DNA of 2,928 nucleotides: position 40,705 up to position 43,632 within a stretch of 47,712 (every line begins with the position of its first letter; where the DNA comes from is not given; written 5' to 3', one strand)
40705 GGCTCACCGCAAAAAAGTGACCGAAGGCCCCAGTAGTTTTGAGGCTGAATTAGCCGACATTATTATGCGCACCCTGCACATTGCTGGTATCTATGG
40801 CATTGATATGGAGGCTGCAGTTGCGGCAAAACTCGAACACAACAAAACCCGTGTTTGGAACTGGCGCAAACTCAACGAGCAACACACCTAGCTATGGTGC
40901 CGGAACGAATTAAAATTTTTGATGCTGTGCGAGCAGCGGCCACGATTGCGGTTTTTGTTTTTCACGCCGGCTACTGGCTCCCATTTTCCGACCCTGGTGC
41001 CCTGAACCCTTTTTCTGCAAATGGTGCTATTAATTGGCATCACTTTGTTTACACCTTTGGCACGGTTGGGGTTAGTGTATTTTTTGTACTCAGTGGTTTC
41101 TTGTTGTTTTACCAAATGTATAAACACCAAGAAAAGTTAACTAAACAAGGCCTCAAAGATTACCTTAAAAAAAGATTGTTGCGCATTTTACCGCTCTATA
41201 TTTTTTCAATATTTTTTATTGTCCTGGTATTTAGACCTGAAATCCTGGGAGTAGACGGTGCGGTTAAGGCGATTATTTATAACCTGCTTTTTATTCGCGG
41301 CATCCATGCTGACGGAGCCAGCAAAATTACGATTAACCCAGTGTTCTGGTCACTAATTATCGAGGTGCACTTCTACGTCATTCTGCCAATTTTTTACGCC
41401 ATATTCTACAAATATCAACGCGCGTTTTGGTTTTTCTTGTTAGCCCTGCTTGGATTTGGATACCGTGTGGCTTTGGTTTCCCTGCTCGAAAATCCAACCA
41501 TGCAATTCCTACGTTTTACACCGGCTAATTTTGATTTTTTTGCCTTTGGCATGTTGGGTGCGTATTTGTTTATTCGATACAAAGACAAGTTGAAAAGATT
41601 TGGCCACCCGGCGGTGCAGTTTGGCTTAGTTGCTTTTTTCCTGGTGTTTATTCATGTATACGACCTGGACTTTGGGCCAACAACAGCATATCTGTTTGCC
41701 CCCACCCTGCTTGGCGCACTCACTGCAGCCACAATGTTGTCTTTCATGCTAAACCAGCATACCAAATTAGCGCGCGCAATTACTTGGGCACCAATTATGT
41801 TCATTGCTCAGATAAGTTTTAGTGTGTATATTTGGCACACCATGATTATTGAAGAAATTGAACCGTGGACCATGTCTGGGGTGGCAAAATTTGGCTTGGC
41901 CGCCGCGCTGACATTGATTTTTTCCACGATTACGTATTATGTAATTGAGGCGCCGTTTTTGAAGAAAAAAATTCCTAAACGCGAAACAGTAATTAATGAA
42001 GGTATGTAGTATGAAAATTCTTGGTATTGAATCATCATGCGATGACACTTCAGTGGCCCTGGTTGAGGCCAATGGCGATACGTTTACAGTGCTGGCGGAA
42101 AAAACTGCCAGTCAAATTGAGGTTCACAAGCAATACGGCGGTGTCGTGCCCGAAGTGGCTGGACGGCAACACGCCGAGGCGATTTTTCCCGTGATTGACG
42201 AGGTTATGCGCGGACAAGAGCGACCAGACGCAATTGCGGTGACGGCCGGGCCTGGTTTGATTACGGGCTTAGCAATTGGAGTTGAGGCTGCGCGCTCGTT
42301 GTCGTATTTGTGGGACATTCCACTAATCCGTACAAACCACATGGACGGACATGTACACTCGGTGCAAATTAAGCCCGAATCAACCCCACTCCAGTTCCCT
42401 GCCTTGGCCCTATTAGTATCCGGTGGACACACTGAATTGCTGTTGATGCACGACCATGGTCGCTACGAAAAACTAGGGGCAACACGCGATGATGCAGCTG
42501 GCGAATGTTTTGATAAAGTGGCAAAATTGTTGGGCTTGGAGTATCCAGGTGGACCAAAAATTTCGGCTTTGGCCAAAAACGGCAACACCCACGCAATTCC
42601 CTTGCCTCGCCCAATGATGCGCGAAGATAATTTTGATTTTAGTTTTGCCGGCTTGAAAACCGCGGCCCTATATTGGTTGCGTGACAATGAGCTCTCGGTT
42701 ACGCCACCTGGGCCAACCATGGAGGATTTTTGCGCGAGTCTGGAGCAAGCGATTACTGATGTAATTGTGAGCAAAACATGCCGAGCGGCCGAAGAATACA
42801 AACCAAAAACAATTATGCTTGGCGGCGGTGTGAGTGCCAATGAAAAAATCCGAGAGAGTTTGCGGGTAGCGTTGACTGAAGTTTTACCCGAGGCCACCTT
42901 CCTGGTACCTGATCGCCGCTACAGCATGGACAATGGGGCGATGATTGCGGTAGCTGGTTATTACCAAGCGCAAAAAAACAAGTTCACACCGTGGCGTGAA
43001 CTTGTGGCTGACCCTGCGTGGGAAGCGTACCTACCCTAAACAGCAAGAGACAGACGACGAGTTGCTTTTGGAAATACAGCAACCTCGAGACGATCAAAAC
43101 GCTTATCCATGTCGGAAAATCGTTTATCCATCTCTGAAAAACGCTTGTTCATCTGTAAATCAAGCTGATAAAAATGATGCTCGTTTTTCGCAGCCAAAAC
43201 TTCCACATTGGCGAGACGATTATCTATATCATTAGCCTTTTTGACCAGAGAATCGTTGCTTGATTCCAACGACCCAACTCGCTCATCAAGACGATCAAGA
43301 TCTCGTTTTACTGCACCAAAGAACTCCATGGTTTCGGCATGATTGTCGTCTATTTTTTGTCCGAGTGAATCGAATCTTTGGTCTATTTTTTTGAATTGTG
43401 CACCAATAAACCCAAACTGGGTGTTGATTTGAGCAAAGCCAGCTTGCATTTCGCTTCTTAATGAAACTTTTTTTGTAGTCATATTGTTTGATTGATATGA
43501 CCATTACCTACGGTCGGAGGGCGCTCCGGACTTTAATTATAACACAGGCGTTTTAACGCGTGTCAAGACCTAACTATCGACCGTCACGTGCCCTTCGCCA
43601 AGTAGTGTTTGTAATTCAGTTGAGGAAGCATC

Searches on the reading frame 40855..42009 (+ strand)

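Call 9: search_protein_families(library=pfam, proteins=[window:40855-42009:+], max_evalue=0.001)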
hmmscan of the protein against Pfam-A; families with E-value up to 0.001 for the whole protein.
window:40855-42009:+ (384 aa): 1 family
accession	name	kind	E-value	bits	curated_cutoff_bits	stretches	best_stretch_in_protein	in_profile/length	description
PF01757.29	Acyl_transf_3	-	1.5e-31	110.1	31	1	21-361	3-325/326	Acyltransferase domain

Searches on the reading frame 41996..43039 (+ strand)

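Call 9: search_protein_families(library=pfam, proteins=[window:41996-43039:+], max_evalue=0.001)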
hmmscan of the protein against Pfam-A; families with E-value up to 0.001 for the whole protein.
window:41996-43039:+ (347 aa): 3 families
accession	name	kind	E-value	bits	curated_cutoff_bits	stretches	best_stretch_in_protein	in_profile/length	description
PF00814.31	TsaD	-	1.4e-86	290.9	24.8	1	31-318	1-263/264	tRNA N6-adenosine threonylcarbamoyltransferase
PF22521.2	HypF_C_2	-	0.00051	20.3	27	0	241-295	165-219/241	Carbamoyltransferase, Kae1-like Domain, second subdomain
PF02543.21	Carbam_trans_N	-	0.00084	19.3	24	0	243-290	274-321/346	Carbamoyltransferase N-terminus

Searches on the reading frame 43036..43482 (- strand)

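Call 80: search_protein_families(library=pfam, proteins=[window:43036-43482:-], max_evalue=0.01)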
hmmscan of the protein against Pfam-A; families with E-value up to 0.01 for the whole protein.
window:43036-43482:- (148 aa): 13 families
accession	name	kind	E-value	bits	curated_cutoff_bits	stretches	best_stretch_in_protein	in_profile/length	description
PF23991.1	DUF7310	-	2.3e-06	28.4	40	1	47-96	24-73/83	Coiled-coil region of unknown function (DUF7310)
PF06419.17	COG6_N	-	5.2e-06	27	27.4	0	47-91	27-71/114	Conserved oligomeric complex COG6, N-terminal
PF01519.22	DUF16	-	0.0001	23.2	40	0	53-133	27-103/104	Protein of unknown function DUF16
PF04108.17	ATG17_like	-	0.00026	21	43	1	39-133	104-193/355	Autophagy protein ATG17-like domain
PF24850.1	CC_BshC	-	0.00074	19.8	27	0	63-139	43-118/159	Bacillithiol biosynthesis BshC, C-terminal coiled-coil domain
PF10046.14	BLOC1_2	-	0.0022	18.8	33.4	0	28-75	34-80/96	Biogenesis of lysosome-related organelles complex-1 subunit 2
PF21037.2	CCDC138_cc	-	0.0022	18.4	27.1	0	55-102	10-54/59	Coiled-coil-domain-containing protein 138, coiled-coil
PF25273.1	DUF7869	-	0.0027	17.8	26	1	16-121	90-188/192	Domain of unknown function (DUF7869)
PF07889.17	DUF1664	-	0.0037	17.7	34.6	0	9-94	36-121/124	Protein of unknown function (DUF1664)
PF02346.21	Vac_Fusion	-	0.0048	16.9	24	0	110-133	11-34/56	Chordopoxvirus multifunctional envelope protein A27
PF02646.22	RmuC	-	0.0048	16.5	26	0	32-94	2-64/291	RmuC family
PF01601.21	CoV_S2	-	0.0048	16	40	1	5-134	183-277/521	Coronavirus spike glycoprotein S2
PF04210.18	MtrG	-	0.0065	16.8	27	0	28-57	10-39/64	Tetrahydromethanopterin S-methyltransferase, subunit G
